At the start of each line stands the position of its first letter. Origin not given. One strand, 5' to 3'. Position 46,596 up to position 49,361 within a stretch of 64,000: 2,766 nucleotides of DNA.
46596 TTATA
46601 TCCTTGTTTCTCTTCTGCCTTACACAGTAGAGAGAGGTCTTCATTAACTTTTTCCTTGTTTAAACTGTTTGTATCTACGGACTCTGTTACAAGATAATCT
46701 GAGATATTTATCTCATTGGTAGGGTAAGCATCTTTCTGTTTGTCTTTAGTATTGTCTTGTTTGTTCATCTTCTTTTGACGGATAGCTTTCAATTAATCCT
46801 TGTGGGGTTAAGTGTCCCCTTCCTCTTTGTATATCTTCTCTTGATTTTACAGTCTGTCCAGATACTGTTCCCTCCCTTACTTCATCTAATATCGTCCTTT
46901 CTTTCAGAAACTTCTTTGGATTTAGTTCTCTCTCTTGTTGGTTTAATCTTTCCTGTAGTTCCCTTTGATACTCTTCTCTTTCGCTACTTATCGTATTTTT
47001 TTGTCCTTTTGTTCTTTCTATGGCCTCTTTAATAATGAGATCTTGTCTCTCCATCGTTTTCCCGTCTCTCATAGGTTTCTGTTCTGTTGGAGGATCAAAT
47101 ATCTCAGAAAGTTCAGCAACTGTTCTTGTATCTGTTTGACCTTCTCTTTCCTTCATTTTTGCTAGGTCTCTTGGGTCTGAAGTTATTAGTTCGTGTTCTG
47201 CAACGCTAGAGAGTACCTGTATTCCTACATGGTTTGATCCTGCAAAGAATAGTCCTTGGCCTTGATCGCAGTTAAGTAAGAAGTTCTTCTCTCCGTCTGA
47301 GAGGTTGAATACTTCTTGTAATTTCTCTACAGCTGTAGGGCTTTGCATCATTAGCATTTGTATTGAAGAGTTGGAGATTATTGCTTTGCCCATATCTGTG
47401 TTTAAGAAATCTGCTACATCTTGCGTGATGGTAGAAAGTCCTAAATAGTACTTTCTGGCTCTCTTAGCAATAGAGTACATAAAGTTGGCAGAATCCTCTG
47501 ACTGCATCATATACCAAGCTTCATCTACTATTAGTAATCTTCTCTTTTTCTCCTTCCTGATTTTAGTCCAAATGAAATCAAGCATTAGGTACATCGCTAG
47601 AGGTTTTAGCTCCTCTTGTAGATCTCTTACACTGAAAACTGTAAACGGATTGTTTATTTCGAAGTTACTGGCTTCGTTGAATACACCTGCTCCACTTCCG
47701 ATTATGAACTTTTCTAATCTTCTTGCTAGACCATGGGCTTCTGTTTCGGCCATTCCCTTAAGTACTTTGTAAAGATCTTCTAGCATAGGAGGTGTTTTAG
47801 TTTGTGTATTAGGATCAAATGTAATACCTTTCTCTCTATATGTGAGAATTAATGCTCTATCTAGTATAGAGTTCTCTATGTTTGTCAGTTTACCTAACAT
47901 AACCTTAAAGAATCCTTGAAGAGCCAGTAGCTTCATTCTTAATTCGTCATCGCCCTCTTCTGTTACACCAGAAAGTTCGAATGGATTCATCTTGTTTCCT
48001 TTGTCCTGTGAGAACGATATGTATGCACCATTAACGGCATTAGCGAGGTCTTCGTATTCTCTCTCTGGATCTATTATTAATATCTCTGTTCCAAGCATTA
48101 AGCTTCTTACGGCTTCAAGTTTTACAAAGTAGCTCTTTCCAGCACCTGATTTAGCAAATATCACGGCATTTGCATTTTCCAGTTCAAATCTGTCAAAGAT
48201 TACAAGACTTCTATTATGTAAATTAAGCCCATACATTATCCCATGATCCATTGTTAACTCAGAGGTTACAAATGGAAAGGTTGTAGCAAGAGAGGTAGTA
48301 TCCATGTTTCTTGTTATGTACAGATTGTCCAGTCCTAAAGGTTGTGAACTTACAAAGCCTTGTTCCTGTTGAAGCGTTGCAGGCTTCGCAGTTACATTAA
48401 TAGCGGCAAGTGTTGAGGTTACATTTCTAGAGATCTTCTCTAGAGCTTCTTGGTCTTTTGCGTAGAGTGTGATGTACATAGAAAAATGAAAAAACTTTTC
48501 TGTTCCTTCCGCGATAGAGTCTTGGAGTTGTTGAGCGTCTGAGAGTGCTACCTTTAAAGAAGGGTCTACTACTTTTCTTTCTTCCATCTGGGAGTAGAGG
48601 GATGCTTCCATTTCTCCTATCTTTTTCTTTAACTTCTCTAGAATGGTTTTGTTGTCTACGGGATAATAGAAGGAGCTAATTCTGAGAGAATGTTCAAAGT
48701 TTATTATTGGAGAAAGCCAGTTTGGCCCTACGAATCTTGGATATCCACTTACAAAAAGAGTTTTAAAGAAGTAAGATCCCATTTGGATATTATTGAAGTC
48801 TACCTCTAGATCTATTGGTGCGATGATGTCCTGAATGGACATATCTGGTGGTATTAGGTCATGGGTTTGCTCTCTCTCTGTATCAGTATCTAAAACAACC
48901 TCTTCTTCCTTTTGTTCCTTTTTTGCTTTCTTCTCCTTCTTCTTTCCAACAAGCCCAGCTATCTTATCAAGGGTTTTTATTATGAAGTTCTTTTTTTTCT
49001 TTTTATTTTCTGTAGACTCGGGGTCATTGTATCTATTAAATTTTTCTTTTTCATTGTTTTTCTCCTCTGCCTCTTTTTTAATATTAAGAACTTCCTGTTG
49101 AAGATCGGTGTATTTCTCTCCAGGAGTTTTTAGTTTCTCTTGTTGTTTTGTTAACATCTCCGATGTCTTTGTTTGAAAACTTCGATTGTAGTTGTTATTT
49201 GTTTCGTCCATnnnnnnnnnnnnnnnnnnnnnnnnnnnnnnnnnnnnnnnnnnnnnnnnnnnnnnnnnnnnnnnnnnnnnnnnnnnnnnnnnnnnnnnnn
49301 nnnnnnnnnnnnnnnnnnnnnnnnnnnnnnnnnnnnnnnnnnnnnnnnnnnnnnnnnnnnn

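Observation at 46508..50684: Compact T4SS-like module: PrgI/VirB3-like - 212 aa - VirB4-like ATPase - small basic protein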

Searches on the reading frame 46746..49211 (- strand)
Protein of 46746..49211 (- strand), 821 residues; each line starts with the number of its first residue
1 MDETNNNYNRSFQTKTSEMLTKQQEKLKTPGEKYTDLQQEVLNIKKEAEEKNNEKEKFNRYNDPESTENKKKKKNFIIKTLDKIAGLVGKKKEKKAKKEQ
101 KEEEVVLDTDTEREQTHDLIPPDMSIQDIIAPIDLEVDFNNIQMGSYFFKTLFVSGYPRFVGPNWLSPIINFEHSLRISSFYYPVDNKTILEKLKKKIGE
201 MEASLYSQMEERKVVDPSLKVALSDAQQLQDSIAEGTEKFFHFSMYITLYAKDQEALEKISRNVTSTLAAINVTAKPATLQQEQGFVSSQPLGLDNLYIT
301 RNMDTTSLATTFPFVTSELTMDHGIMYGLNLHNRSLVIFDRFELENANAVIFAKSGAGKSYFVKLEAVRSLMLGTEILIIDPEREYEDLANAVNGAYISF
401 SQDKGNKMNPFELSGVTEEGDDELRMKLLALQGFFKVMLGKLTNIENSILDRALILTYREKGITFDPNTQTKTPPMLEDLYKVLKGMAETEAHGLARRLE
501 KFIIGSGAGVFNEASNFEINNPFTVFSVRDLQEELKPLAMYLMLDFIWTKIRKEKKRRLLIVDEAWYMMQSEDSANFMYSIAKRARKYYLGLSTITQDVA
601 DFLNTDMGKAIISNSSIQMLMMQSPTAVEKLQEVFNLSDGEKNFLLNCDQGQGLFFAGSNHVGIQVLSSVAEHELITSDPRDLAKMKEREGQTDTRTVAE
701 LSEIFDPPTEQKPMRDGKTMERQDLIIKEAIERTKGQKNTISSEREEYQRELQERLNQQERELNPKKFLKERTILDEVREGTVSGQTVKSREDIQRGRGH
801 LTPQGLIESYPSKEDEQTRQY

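Call 3: search_protein_families(library=pfam, proteins=[window:46746-49211:-], max_evalue=0.1)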
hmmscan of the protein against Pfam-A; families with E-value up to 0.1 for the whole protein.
window:46746-49211:- (821 aa): 6 families
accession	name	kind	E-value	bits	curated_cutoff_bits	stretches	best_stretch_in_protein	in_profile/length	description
PF19044.6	P-loop_TraG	-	4e-27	95.3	25.8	1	344-650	27-347/413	TraG P-loop domain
PF12846.13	AAA_10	-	7.9e-10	38.7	27.5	2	345-392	20-67/362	AAA-like domain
PF01935.23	DUF87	-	3.2e-07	31.1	23.2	1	351-453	28-119/220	Helicase HerA, central domain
PF11130.14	TraC_F_IV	-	6.9e-06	25.8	28.1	1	191-293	276-374/375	TraC protein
PF03135.19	CagE_TrbE_VirB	-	0.00012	22.6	21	1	220-291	122-196/204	CagE, TrbE, VirB family, component of type IV transporter system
PF00270.35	DEAD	-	0.047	13.8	26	0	345-385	13-56/167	DEAD/DEAH box helicase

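Call 8: search_protein_families(library=ncbifam, proteins=[window:46746-49211:-], max_evalue=0.01)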
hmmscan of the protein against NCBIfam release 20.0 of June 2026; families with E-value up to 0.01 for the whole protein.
window:46746-49211:- (821 aa): 12 families
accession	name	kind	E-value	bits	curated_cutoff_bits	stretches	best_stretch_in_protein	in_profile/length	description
NF045971.1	conju_CD1110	equivalog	5.7e-116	388.6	325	1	109-664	170-734/752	VirB4-like conjugal transfer ATPase, CD1110 family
NF045975.1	VirB4_plasma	equivalog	6e-83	279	590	1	6-667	175-884/894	Mbov_0397 family ICE element conjugal transfer ATPase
TIGR02746.1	TraC-F-type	equivalog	2e-52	178.2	567.05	1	192-654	271-742/800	type IV secretion system protein TraC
TIGR00929.1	VirB4_CagE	subfamily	4e-35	121.2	643.1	1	43-648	139-727/792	VirB4 family type IV secretion/conjugal transfer ATPase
TIGR03783.1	Bac_Flav_CT_G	subfamily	9.4e-18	63.4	261.55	1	246-650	328-762/829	TraG family conjugative transposon ATPase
NF041017.1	DNA_import_CedB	equivalog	3.1e-16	59.1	700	1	223-604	154-521/590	DNA import protein CedB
NF010278.0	PRK13721.1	subfamily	4e-10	38.2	1177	1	217-631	339-769/874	type IV secretion system protein TraC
NF010447.0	PRK13873.1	equivalog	3.9e-09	35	1020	1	493-630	573-710/815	conjugal transfer protein TrbE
NF042935.1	SCO6880_fam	subfamily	2e-06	27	60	1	176-294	361-477/477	SCO6880 family protein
NF053655.1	CedD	equivalog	2.4e-06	26.5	600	1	494-620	348-476/527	DNA-translocating ATPase CedD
NF010473.0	PRK13898.1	equivalog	4.5e-06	25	1050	1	240-655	336-741/801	type IV secretion system ATPase VirB4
NF010466.0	PRK13891.1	subfamily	0.00012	20.2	1322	0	143-313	270-445/852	conjugal transfer protein TrbE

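Call 16: find_encoding_contigs(protein=window:46746-49211:-, flank=10000, max_places=6)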
Protein window:46746-49211:- (821 aa): 2 contigs read that carry it; 2 places shown.
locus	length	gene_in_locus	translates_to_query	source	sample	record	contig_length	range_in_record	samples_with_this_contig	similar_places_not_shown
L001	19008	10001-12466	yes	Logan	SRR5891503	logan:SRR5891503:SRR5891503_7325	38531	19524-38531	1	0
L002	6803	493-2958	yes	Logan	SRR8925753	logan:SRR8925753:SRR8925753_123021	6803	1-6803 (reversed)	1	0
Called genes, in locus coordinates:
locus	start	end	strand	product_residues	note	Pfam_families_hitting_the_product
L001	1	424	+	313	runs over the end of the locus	PF06144:DNA_pol3_delta (weak), PF21694:DNA_pol3_delta_C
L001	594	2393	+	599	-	-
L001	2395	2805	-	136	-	-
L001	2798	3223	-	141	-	PF05345:He_PIG (weak)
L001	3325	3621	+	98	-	PF01649:Ribosomal_S20p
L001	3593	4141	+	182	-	-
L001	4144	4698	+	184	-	-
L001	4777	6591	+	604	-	PF00009:GTP_EFTU, PF00679:EFG_C, PF06421:LepA_C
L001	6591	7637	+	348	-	PF02463:SMC_N, PF13175:AAA_15, PF13476:AAA_23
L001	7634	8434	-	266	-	-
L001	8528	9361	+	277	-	PF12666:PrgI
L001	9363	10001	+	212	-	PF26593:TraC-like (weak)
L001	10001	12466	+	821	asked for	PF12846:AAA_10 (faint), PF11130:TraC_F_IV (faint), PF01935:DUF87 (weak), PF19044:P-loop_TraG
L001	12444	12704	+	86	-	-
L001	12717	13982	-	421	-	PF00004:AAA, PF07724:AAA_2, PF07728:AAA_5 (faint), PF22667:Lon_lid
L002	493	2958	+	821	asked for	PF12846:AAA_10 (faint), PF11130:TraC_F_IV (faint), PF01935:DUF87 (weak), PF19044:P-loop_TraG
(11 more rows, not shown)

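Call 24: find_related_loci(query=window:46746-49211:-, collection=genome_contigs, flank=10000)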
Query window:46746-49211:- (821 aa) in genome_contigs; peptide patterns used: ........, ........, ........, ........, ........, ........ (x = any residue, [..] = any of these).
180 stretches matched a pattern; 158 encode a relative of the query (tblastn E <= 1e-3); the best 80 are kept; 80 distinct loci.
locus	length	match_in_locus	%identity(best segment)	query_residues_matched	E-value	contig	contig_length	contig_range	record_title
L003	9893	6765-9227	81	1-817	0e+0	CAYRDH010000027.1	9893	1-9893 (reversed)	MAG TPA_asm: uncultured Candidatus Saccharibacteria bacterium isolate SRP241341_co1_3 genome assembly, contig: NODE_7143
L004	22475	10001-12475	80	1-817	0e+0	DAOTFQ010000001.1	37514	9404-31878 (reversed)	MAG TPA_asm: Candidatus Dojkabacteria bacterium isolate AMR_MDS_3099 NODE_1194_length_37514_cov_5.764035, whole genome s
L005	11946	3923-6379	83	1-819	0e+0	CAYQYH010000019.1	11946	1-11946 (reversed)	MAG TPA_asm: uncultured Candidatus Saccharibacteria bacterium isolate SRP067234_co1_238 genome assembly, contig: k99_386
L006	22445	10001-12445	78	1-821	0e+0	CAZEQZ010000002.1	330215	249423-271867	MAG TPA_asm: uncultured Candidatus Saccharibacteria bacterium isolate SRP241326_co3_95 genome assembly, contig: NODE_16_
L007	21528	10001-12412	78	1-821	0e+0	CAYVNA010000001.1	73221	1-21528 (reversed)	MAG TPA_asm: uncultured Candidatus Saccharibacteria bacterium isolate SRP192927_co3_886 genome assembly, contig: NODE_56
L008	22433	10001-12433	81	10-817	0e+0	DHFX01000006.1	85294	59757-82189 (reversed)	MAG TPA_asm: Candidatus Dojkabacteria bacterium UBA4813 UBA4813_contig_14685, whole genome shotgun sequence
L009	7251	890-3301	76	1-811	0e+0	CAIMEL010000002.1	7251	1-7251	uncultured bacterium isolate LaPlata_bin-3090 genome assembly, contig: bin-3090:02/25, whole genome shotgun sequence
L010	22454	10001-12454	81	1-817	0e+0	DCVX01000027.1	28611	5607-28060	MAG TPA_asm: Candidatus Dojkabacteria bacterium UBA2177 UBA2177_contig_7682, whole genome shotgun sequence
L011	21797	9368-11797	75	1-820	0e+0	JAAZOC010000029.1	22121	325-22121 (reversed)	MAG: Candidatus Microgenomates bacterium isolate AS27yjCOA_24 50444_AS27, whole genome shotgun sequence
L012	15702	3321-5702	75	9-815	0e+0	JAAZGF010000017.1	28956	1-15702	MAG: Candidatus Dojkabacteria bacterium isolate AS10tlH2TH_344 44450_AS10, whole genome shotgun sequence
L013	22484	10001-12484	74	2-821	0e+0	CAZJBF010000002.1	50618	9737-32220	MAG TPA_asm: uncultured Candidatus Saccharibacteria bacterium isolate SRP192927_co3_861 genome assembly, contig: NODE_11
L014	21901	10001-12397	74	1-810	0e+0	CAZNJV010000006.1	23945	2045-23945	MAG TPA_asm: uncultured Candidatus Saccharibacteria bacterium isolate SRP263991_co3_616 genome assembly, contig: NODE_19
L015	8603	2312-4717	74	11-820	0e+0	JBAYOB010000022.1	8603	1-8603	MAG: Candidatus Dojkabacteria bacterium isolate SO_2016_LW2_102 scaffold18066_LW138R_2016, whole genome shotgun sequence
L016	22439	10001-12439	74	1-820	0e+0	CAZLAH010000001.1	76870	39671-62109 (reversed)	MAG TPA_asm: uncultured Candidatus Saccharibacteria bacterium isolate SRP192927_co2_210 genome assembly, contig: NODE_22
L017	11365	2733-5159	72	1-820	0e+0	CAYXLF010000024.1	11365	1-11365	MAG TPA_asm: uncultured Candidatus Saccharibacteria bacterium isolate SRP192927_co3_150 genome assembly, contig: NODE_14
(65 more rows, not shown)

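Call 29: search_solved_structures(query=window:46746-49211:-, max_evalue=0.001)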
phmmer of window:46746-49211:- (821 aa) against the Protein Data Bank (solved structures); distinct sequences matched with E-value up to 0.001: 1.
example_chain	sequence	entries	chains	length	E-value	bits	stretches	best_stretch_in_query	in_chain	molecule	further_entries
4ag5_A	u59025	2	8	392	3.3e-48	167.3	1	343-677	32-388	TYPE IV SECRETORY PATHWAY VIRB4 COMPONENTS-LIKE PROTEIN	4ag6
